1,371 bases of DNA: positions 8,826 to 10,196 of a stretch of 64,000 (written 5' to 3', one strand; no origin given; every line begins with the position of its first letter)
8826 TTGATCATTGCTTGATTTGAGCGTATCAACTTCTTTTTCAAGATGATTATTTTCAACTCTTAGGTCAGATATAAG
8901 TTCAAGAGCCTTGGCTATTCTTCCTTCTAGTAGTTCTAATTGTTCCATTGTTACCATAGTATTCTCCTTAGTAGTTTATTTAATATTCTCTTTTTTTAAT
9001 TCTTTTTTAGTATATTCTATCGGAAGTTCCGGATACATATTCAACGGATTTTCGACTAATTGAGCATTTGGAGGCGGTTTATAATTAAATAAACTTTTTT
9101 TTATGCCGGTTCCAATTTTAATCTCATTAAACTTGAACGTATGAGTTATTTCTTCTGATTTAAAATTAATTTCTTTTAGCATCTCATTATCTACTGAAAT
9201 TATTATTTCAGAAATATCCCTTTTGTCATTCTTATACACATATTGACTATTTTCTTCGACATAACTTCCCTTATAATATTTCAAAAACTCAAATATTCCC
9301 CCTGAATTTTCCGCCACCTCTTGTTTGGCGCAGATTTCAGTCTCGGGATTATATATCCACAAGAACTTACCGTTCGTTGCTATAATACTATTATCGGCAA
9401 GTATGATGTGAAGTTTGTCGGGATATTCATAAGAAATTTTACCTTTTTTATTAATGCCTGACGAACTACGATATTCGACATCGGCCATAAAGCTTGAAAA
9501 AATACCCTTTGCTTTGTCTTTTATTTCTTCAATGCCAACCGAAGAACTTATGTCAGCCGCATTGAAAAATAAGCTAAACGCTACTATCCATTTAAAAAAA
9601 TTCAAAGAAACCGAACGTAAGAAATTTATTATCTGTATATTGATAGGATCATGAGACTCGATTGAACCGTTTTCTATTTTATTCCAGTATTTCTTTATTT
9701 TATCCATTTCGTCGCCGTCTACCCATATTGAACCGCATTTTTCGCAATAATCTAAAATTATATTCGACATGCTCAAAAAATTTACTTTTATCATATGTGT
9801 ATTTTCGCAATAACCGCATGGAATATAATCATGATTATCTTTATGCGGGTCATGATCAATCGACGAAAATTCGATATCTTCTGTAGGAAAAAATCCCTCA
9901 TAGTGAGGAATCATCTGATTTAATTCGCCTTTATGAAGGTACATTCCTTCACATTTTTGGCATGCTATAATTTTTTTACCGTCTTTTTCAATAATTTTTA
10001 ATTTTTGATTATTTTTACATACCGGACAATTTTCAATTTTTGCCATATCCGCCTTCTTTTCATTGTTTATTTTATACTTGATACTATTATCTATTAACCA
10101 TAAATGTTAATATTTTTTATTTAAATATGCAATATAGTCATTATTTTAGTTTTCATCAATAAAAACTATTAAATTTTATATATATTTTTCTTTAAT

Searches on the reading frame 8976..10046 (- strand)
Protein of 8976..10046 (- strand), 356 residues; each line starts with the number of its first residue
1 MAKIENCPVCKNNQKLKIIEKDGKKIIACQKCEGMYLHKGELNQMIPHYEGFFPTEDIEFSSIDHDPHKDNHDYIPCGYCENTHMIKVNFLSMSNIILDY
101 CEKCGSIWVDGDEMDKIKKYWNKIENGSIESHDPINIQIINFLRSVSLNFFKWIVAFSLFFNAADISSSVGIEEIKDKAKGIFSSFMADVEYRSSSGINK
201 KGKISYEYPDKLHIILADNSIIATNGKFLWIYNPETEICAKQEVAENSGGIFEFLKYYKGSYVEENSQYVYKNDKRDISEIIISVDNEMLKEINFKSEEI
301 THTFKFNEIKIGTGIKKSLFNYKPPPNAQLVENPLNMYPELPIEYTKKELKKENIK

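Call 60: search_protein_families(library=pfam, proteins=[window:8976-10046:-])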
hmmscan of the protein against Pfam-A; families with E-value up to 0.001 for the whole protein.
window:8976-10046:- (356 aa): 1 family
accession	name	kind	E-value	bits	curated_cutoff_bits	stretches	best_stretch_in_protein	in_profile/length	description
PF13453.11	Zn_ribbon_TFIIB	-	1.7e-15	56.6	22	2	6-46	1-39/41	Transcription factor zinc-finger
